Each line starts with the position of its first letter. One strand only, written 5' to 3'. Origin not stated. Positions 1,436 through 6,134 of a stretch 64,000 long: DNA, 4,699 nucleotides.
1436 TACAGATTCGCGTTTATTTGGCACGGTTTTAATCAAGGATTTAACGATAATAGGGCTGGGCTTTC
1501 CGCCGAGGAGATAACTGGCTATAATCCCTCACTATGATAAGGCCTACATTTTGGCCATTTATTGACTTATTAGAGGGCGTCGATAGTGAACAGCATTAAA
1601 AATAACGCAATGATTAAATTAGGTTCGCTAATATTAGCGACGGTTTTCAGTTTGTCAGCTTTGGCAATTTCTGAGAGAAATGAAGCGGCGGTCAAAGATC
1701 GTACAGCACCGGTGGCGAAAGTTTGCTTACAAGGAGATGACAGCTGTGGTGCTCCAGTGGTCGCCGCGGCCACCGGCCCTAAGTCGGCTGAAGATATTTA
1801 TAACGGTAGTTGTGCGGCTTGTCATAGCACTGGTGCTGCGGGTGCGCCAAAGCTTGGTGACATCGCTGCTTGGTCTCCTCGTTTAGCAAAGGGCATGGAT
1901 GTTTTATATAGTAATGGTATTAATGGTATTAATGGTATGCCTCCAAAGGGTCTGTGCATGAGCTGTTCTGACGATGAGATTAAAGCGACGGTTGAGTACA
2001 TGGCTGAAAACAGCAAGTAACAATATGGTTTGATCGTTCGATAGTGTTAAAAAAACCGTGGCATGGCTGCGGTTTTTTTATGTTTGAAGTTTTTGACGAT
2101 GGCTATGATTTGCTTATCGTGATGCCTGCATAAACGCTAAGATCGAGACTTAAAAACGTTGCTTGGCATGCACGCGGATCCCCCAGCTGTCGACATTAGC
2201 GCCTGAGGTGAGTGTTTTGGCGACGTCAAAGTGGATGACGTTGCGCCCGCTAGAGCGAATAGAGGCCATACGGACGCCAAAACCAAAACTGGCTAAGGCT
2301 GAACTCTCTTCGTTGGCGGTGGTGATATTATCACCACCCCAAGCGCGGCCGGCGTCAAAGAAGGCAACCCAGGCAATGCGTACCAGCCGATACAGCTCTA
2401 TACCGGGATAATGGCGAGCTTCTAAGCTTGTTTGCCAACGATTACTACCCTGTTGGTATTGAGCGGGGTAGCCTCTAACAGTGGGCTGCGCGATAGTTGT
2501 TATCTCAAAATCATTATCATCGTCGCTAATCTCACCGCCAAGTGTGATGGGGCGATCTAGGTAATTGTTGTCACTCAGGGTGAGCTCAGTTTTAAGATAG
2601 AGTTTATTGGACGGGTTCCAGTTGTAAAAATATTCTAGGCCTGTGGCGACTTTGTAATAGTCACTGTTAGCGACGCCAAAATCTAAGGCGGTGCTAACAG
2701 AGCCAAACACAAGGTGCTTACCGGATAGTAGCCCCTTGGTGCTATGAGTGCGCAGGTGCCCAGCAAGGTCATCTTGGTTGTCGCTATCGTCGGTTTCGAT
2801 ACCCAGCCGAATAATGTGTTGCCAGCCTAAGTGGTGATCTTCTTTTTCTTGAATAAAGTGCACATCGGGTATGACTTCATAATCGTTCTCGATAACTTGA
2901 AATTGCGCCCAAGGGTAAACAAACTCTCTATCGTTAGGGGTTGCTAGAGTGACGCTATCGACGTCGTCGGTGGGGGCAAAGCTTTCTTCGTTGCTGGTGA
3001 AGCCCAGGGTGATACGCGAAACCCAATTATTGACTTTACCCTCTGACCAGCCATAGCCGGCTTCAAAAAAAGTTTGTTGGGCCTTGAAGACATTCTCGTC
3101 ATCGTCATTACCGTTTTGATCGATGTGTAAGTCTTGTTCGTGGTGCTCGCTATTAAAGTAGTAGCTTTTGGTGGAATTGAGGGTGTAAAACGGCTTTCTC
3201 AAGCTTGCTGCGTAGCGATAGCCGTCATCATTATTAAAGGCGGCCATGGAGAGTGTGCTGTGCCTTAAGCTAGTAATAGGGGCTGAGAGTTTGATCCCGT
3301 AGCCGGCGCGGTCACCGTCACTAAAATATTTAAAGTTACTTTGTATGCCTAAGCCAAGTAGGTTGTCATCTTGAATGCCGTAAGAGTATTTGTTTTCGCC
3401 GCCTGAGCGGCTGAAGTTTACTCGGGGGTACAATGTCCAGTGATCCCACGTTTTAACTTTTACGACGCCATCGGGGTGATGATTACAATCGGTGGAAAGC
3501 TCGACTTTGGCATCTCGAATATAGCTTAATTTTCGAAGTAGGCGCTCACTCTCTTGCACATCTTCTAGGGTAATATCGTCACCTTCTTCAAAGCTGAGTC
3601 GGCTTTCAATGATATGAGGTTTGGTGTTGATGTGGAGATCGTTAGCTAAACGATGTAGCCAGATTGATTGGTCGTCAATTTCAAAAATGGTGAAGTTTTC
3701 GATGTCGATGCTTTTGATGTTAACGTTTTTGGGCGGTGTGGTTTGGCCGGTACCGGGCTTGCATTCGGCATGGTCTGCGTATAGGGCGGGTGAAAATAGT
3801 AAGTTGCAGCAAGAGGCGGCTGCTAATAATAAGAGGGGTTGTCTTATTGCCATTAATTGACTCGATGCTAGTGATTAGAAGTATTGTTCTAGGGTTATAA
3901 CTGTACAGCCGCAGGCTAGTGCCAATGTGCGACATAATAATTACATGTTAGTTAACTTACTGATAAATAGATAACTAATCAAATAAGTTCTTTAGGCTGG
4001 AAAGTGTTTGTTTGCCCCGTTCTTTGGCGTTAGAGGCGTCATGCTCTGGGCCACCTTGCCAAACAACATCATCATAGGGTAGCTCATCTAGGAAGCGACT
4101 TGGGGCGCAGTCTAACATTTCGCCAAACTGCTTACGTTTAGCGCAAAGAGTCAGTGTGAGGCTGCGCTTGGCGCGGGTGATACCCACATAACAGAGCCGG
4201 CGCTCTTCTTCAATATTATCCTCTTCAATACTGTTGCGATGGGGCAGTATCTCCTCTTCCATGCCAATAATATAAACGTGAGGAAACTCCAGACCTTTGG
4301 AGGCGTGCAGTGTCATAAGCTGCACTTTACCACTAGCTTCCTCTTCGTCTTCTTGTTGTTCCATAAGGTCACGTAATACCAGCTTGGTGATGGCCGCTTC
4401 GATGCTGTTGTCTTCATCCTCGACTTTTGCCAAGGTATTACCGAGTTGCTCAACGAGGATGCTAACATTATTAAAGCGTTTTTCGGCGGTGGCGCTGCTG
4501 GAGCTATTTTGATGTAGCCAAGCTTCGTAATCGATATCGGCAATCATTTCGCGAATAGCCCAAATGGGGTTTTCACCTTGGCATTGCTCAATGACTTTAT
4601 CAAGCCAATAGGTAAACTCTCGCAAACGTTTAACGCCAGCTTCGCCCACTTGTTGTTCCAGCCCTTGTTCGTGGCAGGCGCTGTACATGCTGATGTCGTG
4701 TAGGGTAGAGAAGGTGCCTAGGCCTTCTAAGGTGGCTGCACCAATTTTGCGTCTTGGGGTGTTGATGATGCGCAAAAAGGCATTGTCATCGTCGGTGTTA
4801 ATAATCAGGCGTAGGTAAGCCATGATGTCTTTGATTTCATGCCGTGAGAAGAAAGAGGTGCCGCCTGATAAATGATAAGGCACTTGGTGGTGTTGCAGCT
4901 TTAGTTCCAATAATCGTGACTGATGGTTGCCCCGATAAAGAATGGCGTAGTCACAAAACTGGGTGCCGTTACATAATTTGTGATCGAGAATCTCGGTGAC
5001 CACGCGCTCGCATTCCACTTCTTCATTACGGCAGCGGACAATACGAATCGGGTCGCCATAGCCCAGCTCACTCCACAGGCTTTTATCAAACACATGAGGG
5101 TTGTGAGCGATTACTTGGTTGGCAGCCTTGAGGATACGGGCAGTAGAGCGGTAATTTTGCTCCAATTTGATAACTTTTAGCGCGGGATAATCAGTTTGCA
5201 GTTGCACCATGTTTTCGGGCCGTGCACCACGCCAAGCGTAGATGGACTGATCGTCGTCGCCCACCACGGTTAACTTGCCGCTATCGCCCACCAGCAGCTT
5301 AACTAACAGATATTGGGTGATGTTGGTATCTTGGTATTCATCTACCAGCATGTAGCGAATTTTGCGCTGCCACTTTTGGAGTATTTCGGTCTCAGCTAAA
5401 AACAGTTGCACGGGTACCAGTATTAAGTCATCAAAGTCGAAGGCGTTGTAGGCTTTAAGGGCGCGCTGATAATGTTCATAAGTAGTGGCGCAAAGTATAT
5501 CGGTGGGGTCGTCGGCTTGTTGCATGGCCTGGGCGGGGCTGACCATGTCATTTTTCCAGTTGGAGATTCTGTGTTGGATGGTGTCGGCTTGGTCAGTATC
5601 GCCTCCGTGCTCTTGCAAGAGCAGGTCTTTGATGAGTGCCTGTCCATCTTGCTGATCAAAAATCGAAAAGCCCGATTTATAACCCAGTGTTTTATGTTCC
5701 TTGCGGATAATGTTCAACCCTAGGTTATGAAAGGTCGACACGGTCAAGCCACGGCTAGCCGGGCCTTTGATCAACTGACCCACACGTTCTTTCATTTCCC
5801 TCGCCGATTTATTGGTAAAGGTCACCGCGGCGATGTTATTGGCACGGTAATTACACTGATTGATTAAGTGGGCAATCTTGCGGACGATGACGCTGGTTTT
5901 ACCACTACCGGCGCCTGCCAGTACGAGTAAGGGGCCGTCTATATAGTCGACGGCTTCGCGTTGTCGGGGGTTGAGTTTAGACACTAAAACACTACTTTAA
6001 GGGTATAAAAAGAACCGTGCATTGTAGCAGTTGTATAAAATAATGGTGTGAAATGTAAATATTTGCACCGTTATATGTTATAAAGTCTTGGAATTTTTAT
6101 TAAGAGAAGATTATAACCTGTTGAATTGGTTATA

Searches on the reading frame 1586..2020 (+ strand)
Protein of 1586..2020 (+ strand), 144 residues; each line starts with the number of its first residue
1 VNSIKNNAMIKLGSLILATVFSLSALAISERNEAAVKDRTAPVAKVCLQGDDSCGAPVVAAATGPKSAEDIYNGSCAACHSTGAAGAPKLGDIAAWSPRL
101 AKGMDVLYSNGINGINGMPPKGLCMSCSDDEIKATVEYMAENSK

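Call 80: search_protein_families(library=pfam, proteins=[window:1586-2020:+], max_evalue=0.000001)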
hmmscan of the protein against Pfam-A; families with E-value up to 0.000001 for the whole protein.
window:1586-2020:+ (144 aa): 2 families
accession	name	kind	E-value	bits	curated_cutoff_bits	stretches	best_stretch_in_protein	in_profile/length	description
PF13442.11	Cytochrome_CBB3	-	2.7e-15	56.9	27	1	66-139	4-68/68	Cytochrome C oxidase, cbb3-type, subunit III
PF00034.26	Cytochrom_C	-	4.3e-07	31.6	21.3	1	70-141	6-88/90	Cytochrome c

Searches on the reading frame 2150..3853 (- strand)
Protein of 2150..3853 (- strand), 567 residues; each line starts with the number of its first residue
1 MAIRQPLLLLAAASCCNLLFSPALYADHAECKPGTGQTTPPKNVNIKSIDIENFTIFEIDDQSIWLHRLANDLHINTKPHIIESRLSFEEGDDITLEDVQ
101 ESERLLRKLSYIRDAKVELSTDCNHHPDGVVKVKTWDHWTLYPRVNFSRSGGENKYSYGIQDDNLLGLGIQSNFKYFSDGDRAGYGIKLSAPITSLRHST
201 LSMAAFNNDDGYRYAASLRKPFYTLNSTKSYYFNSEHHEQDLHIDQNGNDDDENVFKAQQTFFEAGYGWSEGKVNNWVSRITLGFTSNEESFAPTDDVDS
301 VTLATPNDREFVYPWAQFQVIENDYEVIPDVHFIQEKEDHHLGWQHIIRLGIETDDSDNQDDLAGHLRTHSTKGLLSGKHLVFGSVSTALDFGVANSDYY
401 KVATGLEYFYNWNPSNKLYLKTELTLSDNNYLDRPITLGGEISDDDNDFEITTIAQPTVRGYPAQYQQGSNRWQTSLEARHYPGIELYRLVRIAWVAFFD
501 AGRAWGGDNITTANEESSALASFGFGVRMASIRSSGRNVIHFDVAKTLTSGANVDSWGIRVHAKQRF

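Call 30: search_protein_families(library=ncbifam, proteins=[window:2150-3853:-], max_evalue=0.00001)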
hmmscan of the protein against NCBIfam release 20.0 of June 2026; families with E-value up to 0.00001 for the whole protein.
window:2150-3853:- (567 aa): 1 family
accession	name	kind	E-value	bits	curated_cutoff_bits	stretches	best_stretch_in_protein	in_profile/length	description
TIGR03303.1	OM_YaeT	equivalog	1.5e-12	46.7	297.15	1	76-239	334-468/741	outer membrane protein assembly factor BamA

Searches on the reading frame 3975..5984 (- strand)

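Call 30: search_protein_families(library=ncbifam, proteins=[window:3975-5984:-], max_evalue=0.00001)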
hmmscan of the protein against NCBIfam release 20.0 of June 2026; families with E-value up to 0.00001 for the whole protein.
window:3975-5984:- (669 aa): 17 families
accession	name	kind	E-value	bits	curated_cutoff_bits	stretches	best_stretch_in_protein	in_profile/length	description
TIGR01074.1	rep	equivalog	0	1027.7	951.45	1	3-668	1-667/668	DNA helicase Rep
NF008172.0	PRK10919.1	equivalog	2.5e-267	888.5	1168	1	3-666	2-662/673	DNA helicase Rep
TIGR01073.1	pcrA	equivalog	3.1e-201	670.5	911.2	1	1-656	2-652/725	DNA helicase PcrA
NF008743.0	PRK11773.1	equivalog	1.2e-170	569.3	965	1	2-640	8-641/720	DNA helicase II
TIGR01075.1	uvrD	equivalog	5.1e-159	530.8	1144.45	1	2-642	3-637/715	DNA helicase II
NF008276.0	PRK11054.1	equivalog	3e-48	164.8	543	2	2-149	195-334/684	DNA helicase IV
TIGR02785.1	addA_Gpos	equivalog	5.8e-48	163.5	707.65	3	166-292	342-480/1234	helicase-exonuclease AddAB subunit AddA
TIGR00609.1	recB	equivalog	1.5e-35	122.7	696.05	3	172-295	333-458/1175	exodeoxyribonuclease V subunit beta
NF010485.0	PRK13909.1-2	equivalog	2.8e-35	121.8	650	2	172-398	292-528/909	RecB-like helicase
NF010487.0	PRK13909.1-4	equivalog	5.1e-35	121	759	2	176-398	292-530/924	RecB-like helicase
TIGR02784.1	addA_alphas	equivalog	8e-26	90.7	860.75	1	133-294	314-495/1138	double-strand break repair helicase AddA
NF041464.1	HelD_BACSU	equivalog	7.8e-16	57.1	419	1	193-298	531-636/779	RNA polymerase recycling motor HelD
NF010486.0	PRK13909.1-3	equivalog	1.3e-15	56.6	1109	1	202-325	324-456/921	RecB-like helicase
NF008128.0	PRK10876.1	equivalog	1.3e-13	49.5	1697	1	183-299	350-468/1181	exodeoxyribonuclease V subunit beta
NF010484.0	PRK13909.1-1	equivalog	3.9e-11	41.5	1074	0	204-292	340-435/945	RecB-like helicase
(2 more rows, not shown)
